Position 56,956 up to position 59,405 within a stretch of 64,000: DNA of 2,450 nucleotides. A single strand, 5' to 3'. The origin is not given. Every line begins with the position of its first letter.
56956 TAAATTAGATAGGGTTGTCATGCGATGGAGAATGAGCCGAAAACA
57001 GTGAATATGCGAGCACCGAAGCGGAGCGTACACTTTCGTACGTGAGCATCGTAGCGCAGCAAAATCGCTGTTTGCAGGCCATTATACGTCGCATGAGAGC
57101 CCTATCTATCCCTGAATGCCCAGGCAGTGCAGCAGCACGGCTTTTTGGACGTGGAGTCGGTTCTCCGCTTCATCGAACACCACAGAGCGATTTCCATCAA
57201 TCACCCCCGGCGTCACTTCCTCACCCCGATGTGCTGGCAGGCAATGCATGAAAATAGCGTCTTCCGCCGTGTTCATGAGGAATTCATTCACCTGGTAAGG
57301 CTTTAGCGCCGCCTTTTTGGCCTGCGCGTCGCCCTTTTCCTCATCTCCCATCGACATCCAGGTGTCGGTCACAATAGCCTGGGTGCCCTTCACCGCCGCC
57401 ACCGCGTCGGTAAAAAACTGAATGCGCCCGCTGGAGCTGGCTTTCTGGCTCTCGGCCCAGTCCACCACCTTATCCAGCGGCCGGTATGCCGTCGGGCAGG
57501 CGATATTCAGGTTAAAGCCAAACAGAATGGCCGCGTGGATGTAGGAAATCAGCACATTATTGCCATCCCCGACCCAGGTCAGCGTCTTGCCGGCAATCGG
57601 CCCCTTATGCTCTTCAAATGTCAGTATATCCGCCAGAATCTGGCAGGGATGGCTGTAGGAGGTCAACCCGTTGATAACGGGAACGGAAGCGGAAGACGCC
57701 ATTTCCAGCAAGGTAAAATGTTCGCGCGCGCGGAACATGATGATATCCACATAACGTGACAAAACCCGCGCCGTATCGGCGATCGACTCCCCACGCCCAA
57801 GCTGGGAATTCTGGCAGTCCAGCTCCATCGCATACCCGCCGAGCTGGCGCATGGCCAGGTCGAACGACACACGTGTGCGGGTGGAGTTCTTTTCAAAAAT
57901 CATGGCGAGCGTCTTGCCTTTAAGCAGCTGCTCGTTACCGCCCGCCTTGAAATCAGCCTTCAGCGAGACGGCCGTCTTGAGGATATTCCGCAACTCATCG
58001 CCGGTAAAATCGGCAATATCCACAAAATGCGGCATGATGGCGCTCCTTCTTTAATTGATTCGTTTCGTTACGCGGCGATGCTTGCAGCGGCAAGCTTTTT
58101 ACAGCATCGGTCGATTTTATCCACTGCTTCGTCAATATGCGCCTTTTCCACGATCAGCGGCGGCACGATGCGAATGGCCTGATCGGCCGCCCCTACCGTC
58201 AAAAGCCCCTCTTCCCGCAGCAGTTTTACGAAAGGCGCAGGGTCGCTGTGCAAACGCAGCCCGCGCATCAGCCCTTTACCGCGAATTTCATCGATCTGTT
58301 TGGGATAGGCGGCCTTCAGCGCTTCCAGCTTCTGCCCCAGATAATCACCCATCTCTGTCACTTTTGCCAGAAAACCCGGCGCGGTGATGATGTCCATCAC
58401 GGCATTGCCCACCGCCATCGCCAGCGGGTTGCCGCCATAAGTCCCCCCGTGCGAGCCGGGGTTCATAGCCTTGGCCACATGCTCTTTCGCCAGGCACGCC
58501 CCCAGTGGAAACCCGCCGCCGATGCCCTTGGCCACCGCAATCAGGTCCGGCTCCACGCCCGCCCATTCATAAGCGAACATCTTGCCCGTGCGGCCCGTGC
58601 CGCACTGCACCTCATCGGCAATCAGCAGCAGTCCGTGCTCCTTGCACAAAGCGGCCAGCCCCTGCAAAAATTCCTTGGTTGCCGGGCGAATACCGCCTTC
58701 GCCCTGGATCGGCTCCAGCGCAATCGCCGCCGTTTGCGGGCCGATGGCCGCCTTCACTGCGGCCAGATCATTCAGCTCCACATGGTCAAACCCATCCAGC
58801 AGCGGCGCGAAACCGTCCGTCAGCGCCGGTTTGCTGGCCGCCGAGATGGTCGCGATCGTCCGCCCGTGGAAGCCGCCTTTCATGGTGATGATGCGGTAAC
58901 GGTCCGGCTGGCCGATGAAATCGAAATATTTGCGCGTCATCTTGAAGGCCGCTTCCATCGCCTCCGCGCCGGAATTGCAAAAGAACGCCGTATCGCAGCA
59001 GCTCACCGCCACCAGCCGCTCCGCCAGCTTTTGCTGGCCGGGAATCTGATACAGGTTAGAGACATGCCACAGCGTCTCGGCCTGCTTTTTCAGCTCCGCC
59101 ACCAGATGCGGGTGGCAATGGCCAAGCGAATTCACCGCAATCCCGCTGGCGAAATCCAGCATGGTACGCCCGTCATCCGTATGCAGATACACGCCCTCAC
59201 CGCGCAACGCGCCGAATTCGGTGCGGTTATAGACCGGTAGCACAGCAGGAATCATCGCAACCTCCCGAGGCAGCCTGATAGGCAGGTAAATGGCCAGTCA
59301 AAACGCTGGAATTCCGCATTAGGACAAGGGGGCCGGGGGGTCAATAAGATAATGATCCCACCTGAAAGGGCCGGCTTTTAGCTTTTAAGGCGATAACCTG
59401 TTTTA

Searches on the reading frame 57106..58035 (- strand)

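Call 79: search_protein_families(library=ncbifam, proteins=[window:57106-58035:-], max_evalue=1e-10)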
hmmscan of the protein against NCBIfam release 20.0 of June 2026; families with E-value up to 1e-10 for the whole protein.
window:57106-58035:- (309 aa): 16 families
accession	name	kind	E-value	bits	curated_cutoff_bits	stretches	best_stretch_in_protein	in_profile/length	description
NF001986.0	PRK00779.1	subfamily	1e-127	425.6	306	1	2-305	6-304/307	ornithine carbamoyltransferase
TIGR00658.1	orni_carb_tr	equivalog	3.6e-115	384.3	280.85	1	3-305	2-303/304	ornithine carbamoyltransferase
NF011380.0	PRK14805.1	equivalog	2.3e-89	299.4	421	1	1-305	1-300/302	ornithine carbamoyltransferase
TIGR04384.1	putr_carbamoyl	exception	3.6e-89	299.2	500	1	3-303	1-305/330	putrescine carbamoyltransferase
NF003286.0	PRK04284.1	subfamily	1.4e-73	247.9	515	1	4-271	9-279/332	ornithine carbamoyltransferase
NF009213.0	PRK12562.1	subfamily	1.5e-63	215.2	559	1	3-306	8-333/334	ornithine carbamoyltransferase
NF011379.0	PRK14804.1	equivalog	5.1e-56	190.1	373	1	3-305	8-309/311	ornithine carbamoyltransferase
NF002470.0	PRK01713.1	equivalog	6.9e-56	190.1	545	1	3-271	9-280/334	ornithine carbamoyltransferase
NF003384.0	PRK04523.1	equivalog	2.9e-53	181.1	288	1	1-302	3-330/336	N-acetylornithine carbamoyltransferase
TIGR00670.1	asp_carb_tr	equivalog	3.1e-45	154.6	236.95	1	3-302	2-300/304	aspartate carbamoyltransferase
NF002032.1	PRK00856.1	equivalog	3.6e-45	154.4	263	1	3-303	2-295/297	aspartate carbamoyltransferase catalytic subunit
NF006046.0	PRK08192.1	equivalog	1.8e-26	93.2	512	1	3-306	8-318/339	aspartate carbamoyltransferase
NF008853.0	PRK11891.1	equivalog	7.4e-26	90.7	560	1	4-308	91-401/430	aspartate carbamoyltransferase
NF005538.0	PRK07200.1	equivalog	4.4e-19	68.8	453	0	7-103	27-123/396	knotted carbamoyltransferase YgeW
NF010387.0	PRK13814.1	equivalog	8.3e-19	67.6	660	1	7-301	11-299/310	aspartate carbamoyltransferase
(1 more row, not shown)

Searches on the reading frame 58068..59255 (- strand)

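Call 79: search_protein_families(library=ncbifam, proteins=[window:58068-59255:-], max_evalue=1e-10)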
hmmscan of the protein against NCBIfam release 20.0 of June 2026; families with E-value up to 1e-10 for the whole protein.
window:58068-59255:- (395 aa): 69 families (the best 25 are shown)
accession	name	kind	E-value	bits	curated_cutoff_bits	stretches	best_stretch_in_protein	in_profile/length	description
NF002325.0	PRK01278.1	subfamily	1.1e-177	590.6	372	1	2-391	3-392/395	acetylornithine transaminase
TIGR00707.1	argD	subfamily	1.6e-143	478.2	410.05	1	5-385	2-380/381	acetylornithine/succinylornithine family transaminase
NF002797.0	PRK02936.1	equivalog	5.5e-127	423.7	496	1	4-387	3-379/385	acetylornithine transaminase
NF003468.0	PRK05093.1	subfamily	4e-125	417.7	522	1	5-390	16-404/405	acetylornithine/succinyldiaminopimelate transaminase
TIGR03246.1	arg_catab_astC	subfamily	5.1e-120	401.1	609.95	1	5-388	10-396/397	acetylornithine/succinylornithine family transaminase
NF002874.0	PRK03244.1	equivalog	2.7e-118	395.2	457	1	6-389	19-396/399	acetylornithine transaminase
NF009047.0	PRK12381.1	subfamily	4.7e-117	391.2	630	1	5-390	14-402/406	bifunctional succinylornithine transaminase/acetylornithine transaminase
NF002985.0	PRK03715.1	equivalog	8.9e-114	380.2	568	1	4-387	10-393/395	acetylornithine transaminase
NF003273.0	PRK04260.1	equivalog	2.7e-99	332.3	616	1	8-379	7-369/376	acetylornithine transaminase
NF003397.0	PRK04612.1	equivalog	3.7e-98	329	735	1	5-381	15-397/408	acetylornithine transaminase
NF004426.0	PRK05769.1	equivalog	8.6e-96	321.4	552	2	174-386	221-438/441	acetyl ornithine aminotransferase family protein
NF005993.0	PRK08117.1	subfamily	2.2e-94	316.5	574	2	173-388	205-430/433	aspartate aminotransferase family protein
NF003145.0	PRK04073.1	equivalog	4e-92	308.8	656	1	19-383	29-393/396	ornithine--oxo-acid transaminase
NF042418.1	LysJ_Th_th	equivalog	1.8e-88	297.1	700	1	8-381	14-381/386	[LysW]-aminoadipate semialdehyde transaminase LysJ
TIGR01885.1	Orn_aminotrans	equivalog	5e-84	282.4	378.4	1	17-384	24-400/402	ornithine--oxo-acid transaminase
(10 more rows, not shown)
